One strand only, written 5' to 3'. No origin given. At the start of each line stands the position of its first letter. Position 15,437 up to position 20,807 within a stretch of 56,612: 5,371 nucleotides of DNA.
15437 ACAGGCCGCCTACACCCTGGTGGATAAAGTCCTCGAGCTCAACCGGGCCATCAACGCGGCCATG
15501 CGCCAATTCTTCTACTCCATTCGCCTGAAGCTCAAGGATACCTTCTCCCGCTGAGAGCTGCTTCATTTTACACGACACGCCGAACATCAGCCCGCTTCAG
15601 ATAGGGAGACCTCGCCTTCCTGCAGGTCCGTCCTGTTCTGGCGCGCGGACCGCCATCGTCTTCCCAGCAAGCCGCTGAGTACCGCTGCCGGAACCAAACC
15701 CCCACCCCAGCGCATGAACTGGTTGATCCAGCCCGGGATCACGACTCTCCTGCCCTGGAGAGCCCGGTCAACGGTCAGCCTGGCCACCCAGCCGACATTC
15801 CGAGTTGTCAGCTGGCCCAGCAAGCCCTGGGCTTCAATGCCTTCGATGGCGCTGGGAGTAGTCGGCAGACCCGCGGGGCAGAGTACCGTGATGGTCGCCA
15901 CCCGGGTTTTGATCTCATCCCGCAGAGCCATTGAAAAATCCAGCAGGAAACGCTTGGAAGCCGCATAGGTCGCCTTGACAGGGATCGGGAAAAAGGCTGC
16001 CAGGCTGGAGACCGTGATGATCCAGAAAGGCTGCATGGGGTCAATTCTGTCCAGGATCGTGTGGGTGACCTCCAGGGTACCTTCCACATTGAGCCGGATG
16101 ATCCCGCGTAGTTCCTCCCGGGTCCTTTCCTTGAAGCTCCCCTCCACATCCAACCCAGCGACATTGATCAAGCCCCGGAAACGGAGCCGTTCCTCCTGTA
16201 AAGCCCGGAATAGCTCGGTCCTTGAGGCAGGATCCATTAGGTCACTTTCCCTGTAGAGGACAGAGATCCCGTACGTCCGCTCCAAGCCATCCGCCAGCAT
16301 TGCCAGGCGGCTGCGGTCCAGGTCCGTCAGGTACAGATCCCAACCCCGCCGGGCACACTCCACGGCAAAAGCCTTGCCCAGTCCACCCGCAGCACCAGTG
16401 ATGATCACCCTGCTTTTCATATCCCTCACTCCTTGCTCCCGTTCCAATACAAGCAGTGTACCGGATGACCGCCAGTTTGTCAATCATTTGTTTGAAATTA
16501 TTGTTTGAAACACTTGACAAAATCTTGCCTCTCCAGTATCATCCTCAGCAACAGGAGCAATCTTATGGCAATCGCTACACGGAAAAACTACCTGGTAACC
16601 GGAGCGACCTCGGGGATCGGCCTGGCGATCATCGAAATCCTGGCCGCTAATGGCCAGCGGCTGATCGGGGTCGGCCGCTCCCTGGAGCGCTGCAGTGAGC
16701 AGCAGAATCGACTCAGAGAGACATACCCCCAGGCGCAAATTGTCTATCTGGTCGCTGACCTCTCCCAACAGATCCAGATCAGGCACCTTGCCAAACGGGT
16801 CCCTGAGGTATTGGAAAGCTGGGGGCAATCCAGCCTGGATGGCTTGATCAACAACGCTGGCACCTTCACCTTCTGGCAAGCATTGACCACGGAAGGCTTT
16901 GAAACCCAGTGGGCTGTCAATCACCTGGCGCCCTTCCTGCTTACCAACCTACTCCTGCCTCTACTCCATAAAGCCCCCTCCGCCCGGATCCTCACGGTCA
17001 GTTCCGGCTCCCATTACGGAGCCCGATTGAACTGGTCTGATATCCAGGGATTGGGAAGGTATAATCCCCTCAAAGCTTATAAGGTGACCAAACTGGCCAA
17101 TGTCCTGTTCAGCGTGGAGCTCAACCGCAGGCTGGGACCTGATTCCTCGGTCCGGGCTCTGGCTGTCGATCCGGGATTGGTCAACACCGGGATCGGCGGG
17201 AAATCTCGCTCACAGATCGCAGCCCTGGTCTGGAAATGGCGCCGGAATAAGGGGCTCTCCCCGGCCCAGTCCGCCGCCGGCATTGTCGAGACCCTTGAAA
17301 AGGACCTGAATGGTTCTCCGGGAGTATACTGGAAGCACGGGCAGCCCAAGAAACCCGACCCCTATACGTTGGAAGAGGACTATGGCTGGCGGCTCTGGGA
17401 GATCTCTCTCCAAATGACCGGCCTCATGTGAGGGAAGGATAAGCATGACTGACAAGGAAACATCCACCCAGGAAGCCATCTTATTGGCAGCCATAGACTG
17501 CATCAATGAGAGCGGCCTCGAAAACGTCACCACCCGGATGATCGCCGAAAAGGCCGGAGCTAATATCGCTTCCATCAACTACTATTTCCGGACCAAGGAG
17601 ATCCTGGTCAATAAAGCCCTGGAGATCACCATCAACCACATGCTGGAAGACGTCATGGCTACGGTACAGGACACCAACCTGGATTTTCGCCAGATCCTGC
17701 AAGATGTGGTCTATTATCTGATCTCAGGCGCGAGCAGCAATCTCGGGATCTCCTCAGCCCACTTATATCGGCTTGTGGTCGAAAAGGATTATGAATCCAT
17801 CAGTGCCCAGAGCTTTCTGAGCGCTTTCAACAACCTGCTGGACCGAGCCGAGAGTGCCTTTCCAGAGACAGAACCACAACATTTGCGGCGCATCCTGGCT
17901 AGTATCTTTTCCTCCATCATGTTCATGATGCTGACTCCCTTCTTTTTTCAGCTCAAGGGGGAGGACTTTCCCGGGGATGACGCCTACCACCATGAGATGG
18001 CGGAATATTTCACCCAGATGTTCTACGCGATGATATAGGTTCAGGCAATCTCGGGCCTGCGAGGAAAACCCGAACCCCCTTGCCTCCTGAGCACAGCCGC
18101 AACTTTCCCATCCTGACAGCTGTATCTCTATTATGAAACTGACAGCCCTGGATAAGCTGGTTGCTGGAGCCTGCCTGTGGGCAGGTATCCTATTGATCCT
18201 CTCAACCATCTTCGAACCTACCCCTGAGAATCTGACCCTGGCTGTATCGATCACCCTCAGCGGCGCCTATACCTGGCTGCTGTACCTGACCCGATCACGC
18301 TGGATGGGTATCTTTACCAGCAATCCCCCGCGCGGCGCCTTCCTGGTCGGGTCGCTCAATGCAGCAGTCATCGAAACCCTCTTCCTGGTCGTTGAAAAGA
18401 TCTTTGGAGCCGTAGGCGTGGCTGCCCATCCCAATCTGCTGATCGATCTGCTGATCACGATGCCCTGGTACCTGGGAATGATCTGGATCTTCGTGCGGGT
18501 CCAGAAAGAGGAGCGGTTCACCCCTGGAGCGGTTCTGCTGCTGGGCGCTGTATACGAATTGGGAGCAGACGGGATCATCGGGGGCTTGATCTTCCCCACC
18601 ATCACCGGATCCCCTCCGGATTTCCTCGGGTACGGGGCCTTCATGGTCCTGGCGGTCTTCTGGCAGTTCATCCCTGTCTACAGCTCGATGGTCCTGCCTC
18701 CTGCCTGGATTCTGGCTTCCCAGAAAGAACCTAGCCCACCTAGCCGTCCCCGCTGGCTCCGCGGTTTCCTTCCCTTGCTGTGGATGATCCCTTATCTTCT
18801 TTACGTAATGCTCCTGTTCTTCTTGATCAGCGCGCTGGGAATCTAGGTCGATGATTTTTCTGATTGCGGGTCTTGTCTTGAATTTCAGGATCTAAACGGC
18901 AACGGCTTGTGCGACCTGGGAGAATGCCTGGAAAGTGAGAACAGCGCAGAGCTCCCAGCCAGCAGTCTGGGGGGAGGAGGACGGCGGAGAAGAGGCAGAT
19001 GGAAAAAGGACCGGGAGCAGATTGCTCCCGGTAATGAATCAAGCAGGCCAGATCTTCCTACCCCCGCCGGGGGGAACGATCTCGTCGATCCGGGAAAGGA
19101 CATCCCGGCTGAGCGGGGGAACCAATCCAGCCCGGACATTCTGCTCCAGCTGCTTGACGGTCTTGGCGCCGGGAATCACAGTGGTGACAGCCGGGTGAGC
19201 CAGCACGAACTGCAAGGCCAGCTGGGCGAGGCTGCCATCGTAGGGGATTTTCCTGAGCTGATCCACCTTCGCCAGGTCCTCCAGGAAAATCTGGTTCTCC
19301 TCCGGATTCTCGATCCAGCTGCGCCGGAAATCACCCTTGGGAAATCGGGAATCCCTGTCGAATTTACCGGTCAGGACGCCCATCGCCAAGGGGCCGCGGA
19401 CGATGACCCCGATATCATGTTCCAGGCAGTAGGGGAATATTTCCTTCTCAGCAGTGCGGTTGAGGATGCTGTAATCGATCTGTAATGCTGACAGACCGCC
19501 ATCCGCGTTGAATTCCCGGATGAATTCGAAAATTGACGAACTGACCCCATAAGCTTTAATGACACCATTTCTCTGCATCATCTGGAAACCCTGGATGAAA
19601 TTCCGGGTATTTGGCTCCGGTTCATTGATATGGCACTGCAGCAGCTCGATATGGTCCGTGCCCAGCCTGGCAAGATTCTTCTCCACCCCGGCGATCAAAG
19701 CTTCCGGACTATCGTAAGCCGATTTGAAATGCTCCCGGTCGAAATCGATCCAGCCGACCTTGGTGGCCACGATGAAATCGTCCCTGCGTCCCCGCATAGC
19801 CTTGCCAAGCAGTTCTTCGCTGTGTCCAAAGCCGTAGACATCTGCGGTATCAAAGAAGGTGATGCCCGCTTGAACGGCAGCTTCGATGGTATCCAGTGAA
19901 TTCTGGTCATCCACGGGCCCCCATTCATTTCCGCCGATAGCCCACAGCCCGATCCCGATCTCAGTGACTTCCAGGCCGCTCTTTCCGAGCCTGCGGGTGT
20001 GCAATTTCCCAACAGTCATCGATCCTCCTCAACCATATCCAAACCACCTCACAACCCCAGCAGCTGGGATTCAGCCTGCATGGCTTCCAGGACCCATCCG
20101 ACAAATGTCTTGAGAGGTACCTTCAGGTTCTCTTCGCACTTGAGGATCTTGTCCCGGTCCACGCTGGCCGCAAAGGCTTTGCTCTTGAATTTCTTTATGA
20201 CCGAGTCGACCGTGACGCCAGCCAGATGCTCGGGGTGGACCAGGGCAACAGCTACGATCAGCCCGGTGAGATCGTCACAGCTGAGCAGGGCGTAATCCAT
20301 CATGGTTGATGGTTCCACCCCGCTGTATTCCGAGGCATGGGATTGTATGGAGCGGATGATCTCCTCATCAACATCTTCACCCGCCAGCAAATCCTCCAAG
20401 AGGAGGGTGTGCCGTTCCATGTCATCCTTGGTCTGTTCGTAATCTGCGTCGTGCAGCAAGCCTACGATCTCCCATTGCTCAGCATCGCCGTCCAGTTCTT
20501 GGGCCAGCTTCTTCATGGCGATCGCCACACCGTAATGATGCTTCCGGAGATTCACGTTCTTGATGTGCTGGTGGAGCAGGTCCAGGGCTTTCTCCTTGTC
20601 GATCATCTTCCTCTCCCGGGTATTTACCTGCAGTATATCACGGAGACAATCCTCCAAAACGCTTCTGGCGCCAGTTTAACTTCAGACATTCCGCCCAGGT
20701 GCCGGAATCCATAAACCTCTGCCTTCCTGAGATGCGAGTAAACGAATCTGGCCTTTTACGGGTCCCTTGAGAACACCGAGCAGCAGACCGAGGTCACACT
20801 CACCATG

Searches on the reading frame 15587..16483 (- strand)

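Call 5: search_protein_families(library=pfam, proteins=[window:15587-16483:-])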
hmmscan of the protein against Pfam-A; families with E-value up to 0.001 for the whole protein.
window:15587-16483:- (298 aa): 3 families
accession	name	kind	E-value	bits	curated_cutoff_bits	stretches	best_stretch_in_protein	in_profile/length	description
PF00106.31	adh_short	-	1.9e-31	109.5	26.6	1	26-208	3-184/195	short chain dehydrogenase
PF13561.12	adh_short_C2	-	1.2e-16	61.4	27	1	30-209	1-179/236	Enoyl-(Acyl carrier protein) reductase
PF08659.16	KR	-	1.8e-13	51.3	22.6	1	26-185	3-161/180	KR domain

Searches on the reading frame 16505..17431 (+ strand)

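Call 5: search_protein_families(library=pfam, proteins=[window:16505-17431:+])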
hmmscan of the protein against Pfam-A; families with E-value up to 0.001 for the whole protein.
window:16505-17431:+ (308 aa): 4 families
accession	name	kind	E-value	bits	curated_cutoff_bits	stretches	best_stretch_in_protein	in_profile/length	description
PF00106.31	adh_short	-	6.9e-26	91.4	26.6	1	28-237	2-193/195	short chain dehydrogenase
PF13561.12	adh_short_C2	-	9.4e-15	55.3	27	1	33-235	1-185/236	Enoyl-(Acyl carrier protein) reductase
PF08659.16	KR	-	1.6e-07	31.8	22.6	1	29-121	3-92/180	KR domain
PF01370.27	Epimerase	-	1.4e-06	28.4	20.9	1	30-200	2-150/240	NAD dependent epimerase/dehydratase family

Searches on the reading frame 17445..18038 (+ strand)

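Call 5: search_protein_families(library=pfam, proteins=[window:17445-18038:+])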
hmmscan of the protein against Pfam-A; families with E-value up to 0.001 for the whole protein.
window:17445-18038:+ (197 aa): 1 family
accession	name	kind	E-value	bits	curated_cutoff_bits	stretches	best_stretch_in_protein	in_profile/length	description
PF00440.29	TetR_N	-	8.1e-12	45.2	24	1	12-56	1-45/47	Bacterial regulatory proteins, tetR family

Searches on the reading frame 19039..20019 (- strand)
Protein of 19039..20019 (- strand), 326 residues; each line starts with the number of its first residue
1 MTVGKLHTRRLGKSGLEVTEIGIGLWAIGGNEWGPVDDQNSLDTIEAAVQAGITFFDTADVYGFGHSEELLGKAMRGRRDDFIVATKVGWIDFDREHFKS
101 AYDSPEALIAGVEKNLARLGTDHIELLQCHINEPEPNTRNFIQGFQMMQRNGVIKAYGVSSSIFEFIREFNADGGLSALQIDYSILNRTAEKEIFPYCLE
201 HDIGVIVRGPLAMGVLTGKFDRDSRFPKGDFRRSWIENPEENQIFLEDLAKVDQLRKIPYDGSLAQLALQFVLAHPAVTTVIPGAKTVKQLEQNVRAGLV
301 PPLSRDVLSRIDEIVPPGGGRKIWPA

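Call 5: search_protein_families(library=pfam, proteins=[window:19039-20019:-])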
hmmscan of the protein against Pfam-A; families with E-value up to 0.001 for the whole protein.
window:19039-20019:- (326 aa): 1 family
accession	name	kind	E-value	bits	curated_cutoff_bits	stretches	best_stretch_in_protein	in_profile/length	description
PF00248.27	Aldo_ket_red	-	1.6e-66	224.8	24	1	20-315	1-290/291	Aldo/keto reductase family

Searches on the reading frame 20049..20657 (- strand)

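Call 5: search_protein_families(library=pfam, proteins=[window:20049-20657:-])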
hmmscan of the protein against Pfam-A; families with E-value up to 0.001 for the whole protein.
window:20049-20657:- (202 aa): 1 family
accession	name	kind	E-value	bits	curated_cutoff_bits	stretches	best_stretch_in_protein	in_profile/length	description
PF01966.28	HD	-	1.7e-06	28.7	22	1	39-113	3-91/116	HD domain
